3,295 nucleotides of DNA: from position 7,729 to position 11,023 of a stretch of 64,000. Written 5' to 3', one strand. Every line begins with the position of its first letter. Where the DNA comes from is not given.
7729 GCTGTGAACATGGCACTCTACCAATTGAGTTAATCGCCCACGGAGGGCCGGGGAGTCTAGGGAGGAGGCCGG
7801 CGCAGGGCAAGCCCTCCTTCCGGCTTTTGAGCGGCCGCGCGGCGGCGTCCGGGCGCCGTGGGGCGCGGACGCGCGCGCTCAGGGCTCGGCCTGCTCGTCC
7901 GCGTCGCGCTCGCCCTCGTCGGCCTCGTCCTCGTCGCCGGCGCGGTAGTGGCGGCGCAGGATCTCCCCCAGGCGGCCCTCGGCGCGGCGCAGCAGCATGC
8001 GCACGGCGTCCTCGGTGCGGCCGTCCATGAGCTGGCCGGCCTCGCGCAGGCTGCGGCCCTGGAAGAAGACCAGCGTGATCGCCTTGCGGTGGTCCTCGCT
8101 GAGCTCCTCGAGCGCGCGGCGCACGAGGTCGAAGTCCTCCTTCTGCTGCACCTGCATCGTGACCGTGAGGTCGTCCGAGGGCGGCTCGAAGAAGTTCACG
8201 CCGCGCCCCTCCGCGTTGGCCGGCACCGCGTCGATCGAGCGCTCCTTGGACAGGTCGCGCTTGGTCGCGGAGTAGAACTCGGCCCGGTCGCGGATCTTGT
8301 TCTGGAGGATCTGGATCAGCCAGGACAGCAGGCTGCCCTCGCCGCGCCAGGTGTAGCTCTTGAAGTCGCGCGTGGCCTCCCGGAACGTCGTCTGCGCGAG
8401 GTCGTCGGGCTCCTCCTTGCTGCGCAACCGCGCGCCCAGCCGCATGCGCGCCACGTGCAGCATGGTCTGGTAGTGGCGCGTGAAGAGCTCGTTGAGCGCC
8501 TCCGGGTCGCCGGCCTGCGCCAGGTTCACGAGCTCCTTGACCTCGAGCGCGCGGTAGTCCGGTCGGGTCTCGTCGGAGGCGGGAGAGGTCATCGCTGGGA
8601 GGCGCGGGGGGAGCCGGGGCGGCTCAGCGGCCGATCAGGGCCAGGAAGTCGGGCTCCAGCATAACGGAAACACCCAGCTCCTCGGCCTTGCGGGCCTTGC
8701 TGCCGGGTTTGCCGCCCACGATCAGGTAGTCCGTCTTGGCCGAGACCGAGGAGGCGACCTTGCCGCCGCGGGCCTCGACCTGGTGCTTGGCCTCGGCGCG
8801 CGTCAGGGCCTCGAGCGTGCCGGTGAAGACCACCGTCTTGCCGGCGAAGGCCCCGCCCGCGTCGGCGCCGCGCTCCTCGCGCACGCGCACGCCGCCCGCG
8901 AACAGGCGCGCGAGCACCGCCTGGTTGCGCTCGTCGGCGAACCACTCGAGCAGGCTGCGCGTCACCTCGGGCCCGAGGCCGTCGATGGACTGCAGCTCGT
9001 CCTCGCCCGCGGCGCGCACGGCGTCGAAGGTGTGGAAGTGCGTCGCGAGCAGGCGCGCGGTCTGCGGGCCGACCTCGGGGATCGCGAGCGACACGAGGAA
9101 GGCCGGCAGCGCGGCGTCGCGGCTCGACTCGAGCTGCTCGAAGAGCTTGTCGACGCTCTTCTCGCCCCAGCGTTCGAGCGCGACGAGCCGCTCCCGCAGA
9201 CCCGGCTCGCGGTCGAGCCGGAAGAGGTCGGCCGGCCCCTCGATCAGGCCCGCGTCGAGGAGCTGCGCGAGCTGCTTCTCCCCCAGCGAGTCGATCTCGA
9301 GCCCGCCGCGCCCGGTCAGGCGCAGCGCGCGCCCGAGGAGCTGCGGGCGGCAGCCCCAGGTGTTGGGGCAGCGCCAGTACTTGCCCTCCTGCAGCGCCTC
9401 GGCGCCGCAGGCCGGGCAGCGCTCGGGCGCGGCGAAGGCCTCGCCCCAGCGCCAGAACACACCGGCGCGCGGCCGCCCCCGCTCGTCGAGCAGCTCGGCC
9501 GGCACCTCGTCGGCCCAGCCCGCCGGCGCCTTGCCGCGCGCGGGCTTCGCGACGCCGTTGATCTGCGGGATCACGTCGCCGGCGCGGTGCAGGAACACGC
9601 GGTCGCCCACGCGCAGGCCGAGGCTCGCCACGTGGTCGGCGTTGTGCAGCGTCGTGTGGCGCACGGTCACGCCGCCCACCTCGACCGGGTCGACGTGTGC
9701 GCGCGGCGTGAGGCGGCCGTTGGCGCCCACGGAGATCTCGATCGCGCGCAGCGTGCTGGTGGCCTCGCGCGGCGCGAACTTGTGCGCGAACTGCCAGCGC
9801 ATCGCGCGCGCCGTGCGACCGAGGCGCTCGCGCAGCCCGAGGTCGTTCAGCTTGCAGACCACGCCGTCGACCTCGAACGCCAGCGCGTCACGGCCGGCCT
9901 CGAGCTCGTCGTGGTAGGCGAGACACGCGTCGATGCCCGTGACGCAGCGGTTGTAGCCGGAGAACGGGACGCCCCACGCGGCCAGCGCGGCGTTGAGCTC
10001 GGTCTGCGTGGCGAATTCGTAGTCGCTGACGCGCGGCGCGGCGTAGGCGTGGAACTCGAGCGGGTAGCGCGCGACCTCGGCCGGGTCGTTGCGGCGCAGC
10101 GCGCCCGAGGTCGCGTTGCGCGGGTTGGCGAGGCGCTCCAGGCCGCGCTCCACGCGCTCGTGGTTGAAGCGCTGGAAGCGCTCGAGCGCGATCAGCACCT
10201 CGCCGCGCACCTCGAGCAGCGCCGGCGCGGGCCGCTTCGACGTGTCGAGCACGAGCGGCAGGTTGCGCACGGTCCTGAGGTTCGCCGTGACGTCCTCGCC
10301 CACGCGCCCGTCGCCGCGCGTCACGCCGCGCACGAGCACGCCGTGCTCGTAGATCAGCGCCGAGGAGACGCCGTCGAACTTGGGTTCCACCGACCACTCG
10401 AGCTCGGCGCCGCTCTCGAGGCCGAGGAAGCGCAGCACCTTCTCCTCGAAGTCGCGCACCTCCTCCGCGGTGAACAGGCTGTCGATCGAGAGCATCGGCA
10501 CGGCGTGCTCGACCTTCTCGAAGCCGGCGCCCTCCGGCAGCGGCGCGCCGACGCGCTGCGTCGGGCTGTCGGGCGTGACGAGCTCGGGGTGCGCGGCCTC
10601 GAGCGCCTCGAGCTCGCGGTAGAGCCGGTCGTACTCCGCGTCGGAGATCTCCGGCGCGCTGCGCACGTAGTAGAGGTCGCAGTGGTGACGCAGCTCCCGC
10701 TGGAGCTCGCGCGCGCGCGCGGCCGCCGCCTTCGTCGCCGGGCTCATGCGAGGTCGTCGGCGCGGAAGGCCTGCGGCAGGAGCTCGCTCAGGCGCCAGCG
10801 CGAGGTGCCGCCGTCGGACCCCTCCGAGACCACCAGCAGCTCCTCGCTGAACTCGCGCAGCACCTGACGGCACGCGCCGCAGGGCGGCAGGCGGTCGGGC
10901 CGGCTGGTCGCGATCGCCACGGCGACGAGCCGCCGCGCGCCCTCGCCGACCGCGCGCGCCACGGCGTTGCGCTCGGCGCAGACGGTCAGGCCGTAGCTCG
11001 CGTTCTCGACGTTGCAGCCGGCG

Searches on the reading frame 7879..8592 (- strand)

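Call 78: search_protein_families(library=pfam, proteins=[window:7879-8592:-], max_evalue=0.001)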
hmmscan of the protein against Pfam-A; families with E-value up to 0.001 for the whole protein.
window:7879-8592:- (237 aa): 4 families
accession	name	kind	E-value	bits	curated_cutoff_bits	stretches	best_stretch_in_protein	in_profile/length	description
PF07638.17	Sigma70_ECF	-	5.4e-10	39.9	21.1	1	17-190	3-162/185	ECF sigma factor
PF08281.18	Sigma70_r4_2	-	1.3e-07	31.5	25.7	1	156-207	3-53/54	Sigma-70, region 4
PF04542.20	Sigma70_r2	-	2.6e-07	30.8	24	1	36-103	1-64/71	Sigma-70 region 2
PF04545.22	Sigma70_r4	-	4.4e-07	29.8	24.1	1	160-204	1-44/50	Sigma-70, region 4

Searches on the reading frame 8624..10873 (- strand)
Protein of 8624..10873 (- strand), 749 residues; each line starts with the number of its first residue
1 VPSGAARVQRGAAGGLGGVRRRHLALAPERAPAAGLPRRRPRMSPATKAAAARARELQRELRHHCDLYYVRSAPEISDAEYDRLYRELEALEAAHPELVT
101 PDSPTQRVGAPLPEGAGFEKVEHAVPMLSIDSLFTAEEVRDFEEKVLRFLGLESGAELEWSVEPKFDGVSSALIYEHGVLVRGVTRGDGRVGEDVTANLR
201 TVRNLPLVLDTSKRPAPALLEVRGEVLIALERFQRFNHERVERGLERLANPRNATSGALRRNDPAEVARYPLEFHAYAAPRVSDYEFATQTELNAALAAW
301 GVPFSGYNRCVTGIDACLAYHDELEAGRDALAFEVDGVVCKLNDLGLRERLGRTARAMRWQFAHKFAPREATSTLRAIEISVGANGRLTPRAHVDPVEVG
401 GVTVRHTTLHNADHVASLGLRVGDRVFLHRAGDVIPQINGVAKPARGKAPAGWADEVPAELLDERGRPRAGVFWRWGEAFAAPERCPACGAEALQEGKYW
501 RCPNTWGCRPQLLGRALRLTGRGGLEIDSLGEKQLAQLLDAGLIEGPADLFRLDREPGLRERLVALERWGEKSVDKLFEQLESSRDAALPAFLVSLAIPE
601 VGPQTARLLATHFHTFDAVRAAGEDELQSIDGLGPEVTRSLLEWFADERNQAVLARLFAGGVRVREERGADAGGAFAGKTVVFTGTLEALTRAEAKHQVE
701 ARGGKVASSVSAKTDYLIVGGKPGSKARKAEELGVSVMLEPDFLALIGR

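Call 78: search_protein_families(library=pfam, proteins=[window:8624-10873:-], max_evalue=0.001)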
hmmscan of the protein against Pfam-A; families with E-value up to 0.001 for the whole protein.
window:8624-10873:- (749 aa): 9 families
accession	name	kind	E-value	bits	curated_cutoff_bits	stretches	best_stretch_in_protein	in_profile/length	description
PF01653.23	DNA_ligase_aden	-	6.5e-76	255.6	27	1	117-368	3-252/253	NAD-dependent DNA ligase adenylation domain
PF03120.22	DNA_ligase_OB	-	3.9e-25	88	32.9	1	373-447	2-76/79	NAD-dependent DNA ligase OB-fold domain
PF12826.13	HHH_2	-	4.9e-19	68.7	27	1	592-653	2-63/64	Helix-hairpin-helix motif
PF00533.33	BRCT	-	2.6e-09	37.6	21.3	1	676-738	6-69/78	BRCA1 C Terminus (BRCT) domain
PF14520.12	HHH_5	-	3.5e-09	37.4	27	1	596-637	5-47/57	Helix-hairpin-helix domain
PF22745.1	Nlig-Ia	-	1.4e-07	32.5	27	1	54-100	6-52/92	DNA ligase-like, N-terminal NAD+-binding domain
PF00633.29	HHH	-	0.00025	21.2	24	0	615-643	1-29/30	Helix-hairpin-helix motif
PF12738.14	PTCB-BRCT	-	0.00031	21.1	22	1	684-738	6-59/63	twin BRCT domain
PF03119.21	DNA_ligase_ZBD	-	0.00077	19.7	25.8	0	485-508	1-25/27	NAD-dependent DNA ligase C4 zinc finger domain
